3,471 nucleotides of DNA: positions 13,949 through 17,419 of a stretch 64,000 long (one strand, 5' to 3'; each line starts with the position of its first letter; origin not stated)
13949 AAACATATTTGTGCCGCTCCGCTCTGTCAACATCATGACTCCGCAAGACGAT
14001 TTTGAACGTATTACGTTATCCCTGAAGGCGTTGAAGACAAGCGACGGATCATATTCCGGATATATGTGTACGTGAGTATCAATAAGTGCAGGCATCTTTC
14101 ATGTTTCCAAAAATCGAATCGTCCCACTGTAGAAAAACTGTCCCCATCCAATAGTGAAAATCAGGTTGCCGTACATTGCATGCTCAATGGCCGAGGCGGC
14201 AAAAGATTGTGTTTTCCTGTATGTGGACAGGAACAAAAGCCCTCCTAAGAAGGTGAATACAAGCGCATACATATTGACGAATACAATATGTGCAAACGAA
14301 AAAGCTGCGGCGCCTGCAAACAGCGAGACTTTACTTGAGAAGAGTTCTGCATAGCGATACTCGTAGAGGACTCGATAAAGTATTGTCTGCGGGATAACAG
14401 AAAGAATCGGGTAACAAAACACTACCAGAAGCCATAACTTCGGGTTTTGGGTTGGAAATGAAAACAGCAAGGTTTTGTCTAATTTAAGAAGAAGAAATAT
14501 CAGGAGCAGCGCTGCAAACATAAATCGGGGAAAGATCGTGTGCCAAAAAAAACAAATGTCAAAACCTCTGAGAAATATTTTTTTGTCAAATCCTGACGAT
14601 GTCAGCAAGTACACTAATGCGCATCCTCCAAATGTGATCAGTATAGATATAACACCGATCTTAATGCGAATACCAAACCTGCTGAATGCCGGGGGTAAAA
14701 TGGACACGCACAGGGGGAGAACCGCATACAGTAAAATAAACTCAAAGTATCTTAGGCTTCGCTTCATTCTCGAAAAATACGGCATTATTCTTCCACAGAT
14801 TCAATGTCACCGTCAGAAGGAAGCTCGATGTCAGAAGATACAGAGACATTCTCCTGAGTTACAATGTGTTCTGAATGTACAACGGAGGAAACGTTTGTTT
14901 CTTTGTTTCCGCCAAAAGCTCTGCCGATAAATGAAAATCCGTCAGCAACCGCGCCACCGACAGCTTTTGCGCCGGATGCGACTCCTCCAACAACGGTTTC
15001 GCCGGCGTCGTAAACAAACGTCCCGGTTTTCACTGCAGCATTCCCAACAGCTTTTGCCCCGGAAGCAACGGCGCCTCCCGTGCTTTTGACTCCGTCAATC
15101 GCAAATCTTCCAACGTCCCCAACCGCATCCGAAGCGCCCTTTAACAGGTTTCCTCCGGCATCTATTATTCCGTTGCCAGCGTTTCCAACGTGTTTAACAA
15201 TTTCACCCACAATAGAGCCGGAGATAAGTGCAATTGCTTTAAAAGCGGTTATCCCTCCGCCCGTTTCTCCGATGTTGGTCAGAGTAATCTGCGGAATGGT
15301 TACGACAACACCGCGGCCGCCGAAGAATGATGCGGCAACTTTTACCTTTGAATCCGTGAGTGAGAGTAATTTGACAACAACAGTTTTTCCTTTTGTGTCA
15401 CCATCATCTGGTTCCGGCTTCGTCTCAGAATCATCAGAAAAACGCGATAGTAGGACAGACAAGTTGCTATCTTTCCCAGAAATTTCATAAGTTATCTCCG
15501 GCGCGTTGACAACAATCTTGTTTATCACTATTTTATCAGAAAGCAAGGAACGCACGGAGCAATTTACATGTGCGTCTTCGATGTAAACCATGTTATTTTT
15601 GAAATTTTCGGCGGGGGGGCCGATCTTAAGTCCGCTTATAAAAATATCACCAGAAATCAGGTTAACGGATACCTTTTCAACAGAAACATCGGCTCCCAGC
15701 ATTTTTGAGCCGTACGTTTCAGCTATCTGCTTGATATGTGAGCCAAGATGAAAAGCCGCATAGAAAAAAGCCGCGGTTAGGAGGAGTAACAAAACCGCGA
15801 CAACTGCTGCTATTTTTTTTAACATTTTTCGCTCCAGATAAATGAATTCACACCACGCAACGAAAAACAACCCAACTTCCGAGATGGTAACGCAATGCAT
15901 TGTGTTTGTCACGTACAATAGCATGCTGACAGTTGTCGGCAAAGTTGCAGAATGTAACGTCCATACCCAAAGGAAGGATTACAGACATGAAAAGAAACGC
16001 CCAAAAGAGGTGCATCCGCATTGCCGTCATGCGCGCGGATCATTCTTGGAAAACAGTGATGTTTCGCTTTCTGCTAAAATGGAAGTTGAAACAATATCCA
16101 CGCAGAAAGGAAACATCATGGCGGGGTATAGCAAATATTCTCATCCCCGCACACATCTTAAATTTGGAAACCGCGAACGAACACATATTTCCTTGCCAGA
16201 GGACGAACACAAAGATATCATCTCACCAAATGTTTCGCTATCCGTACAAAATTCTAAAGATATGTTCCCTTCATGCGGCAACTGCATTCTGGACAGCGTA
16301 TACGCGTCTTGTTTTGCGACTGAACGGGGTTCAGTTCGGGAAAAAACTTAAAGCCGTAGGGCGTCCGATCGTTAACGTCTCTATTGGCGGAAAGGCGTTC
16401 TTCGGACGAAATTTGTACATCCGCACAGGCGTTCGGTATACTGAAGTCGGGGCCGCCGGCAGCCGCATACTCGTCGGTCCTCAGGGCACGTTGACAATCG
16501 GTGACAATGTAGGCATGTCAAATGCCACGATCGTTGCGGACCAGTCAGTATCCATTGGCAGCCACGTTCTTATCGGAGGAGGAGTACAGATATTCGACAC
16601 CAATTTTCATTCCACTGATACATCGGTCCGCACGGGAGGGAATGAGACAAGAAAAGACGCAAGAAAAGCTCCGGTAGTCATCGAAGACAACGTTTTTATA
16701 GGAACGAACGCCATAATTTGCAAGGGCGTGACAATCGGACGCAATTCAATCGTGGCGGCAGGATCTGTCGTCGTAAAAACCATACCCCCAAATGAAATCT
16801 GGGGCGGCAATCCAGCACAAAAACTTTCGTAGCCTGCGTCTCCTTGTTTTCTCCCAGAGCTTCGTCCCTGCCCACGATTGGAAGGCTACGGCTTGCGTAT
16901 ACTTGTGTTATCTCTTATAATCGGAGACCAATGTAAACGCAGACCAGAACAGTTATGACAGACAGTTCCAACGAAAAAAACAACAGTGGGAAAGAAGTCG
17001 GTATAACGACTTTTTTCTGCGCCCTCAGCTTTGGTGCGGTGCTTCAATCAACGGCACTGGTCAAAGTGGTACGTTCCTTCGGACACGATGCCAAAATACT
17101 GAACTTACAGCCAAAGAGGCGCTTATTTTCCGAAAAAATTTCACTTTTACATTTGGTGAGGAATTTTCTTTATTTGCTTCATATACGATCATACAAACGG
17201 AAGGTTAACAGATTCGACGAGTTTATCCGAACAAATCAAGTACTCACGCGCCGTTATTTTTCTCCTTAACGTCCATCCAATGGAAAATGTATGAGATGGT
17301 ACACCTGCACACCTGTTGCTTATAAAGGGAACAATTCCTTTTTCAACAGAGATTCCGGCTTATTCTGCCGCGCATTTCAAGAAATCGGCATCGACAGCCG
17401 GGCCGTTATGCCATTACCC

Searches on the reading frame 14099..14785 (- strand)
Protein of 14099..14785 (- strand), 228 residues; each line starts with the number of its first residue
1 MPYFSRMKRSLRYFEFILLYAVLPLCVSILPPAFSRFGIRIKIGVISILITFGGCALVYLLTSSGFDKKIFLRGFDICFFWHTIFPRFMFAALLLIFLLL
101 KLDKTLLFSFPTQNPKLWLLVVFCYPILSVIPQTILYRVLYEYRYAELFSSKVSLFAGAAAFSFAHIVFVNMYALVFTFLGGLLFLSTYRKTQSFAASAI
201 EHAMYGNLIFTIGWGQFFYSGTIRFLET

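Call 14: search_protein_families(library=pfam, proteins=[window:14099-14785:-])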
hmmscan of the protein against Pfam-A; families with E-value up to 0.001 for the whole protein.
window:14099-14785:- (228 aa): 1 family
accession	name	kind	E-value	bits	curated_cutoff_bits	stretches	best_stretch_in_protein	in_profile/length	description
PF02517.21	Rce1-like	-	1.4e-06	28.9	22.4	1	117-205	3-90/93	Type II CAAX prenyl endopeptidase Rce1-like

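Call 25: find_encoding_contigs(protein=window:14099-14785:-, flank=10000, max_places=10)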
Protein window:14099-14785:- (228 aa): 1 contig read that carries it; 1 place shown.
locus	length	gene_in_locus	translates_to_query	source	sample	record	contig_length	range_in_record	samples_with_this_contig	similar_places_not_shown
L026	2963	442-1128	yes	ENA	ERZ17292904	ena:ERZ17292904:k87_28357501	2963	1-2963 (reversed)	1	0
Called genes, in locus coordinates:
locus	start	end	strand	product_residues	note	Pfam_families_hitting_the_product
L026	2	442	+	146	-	?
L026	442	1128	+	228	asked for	PF02517:Rce1-like (weak)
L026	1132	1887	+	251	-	-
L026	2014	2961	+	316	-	?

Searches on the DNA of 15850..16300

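Call 9: search_rna_families(source=window, start=15850, end=16300, threshold=evalue, max_evalue=10, show_alignments=2)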
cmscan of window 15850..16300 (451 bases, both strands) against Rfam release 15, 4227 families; matches with E-value up to 10: 1.
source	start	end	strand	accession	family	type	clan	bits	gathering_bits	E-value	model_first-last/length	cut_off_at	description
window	16031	16106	+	RF01551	TB8Cs4H2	Gene; snRNA; snoRNA; HACA-box;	-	13.9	50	5.8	1-71/71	no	Trypanosomatid snoRNA TB8Cs4H2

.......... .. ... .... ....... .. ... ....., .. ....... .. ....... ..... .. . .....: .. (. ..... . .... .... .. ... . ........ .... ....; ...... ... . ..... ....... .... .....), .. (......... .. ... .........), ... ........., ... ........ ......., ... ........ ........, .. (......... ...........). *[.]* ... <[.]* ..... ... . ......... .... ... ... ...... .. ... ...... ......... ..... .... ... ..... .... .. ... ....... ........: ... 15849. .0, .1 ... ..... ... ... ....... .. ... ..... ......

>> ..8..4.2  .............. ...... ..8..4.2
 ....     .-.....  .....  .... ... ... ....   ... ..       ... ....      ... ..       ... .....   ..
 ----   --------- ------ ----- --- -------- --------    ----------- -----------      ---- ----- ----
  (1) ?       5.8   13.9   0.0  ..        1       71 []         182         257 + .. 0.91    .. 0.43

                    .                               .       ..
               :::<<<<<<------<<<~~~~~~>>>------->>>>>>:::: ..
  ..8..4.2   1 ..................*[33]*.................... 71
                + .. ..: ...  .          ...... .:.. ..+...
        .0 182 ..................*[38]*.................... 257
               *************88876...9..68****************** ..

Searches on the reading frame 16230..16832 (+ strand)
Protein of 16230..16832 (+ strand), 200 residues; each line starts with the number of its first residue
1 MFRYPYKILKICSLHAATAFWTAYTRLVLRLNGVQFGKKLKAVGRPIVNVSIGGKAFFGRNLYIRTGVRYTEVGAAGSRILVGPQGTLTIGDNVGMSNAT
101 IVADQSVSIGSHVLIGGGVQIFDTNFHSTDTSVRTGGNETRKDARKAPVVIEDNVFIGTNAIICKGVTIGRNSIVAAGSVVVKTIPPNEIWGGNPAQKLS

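Call 15: search_protein_families(library=pfam, proteins=[window:16230-16832:+])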
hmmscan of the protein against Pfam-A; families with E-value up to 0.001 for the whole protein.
window:16230-16832:+ (200 aa): 3 families
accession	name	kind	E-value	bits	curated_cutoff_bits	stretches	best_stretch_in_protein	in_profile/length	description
PF00132.30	Hexapep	-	2.2e-11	43.4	27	1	149-181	2-34/36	Bacterial transferase hexapeptide (six repeats)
PF14602.12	Hexapep_2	-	6.5e-11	42.2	27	1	148-181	1-32/34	Hexapeptide repeat of succinyl-transferase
PF25084.1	LbH_EIF2B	-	1.2e-05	25.7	54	0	149-183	62-95/105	EIF2B subunit epsilon LbH domain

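Call 17: find_encoding_contigs(protein=window:16230-16832:+, flank=10000, max_places=10)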
Protein window:16230-16832:+ (200 aa): 1 contig read that carries it; 1 place shown.
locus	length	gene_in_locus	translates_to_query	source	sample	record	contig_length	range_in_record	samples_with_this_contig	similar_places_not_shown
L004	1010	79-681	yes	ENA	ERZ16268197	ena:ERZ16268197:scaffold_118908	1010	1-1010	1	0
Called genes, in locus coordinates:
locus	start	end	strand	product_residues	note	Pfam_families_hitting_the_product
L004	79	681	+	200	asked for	PF25084:LbH_EIF2B (faint), PF00132:Hexapep, PF14602:Hexapep_2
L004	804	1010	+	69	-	?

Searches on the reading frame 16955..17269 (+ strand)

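Call 15: search_protein_families(library=pfam, proteins=[window:16955-17269:+])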
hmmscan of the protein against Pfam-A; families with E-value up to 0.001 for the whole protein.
window:16955-17269:+ (104 aa): 0 families

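Call 86: search_protein_families(library=pfam, max_evalue=1, proteins=[window:16955-17269:+])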
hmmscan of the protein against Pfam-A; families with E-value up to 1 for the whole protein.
window:16955-17269:+ (104 aa): 1 family
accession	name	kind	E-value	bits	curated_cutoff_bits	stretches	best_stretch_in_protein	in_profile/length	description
PF04230.19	PS_pyruv_trans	-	0.012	16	25.3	1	26-81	2-57/280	Polysaccharide pyruvyl transferase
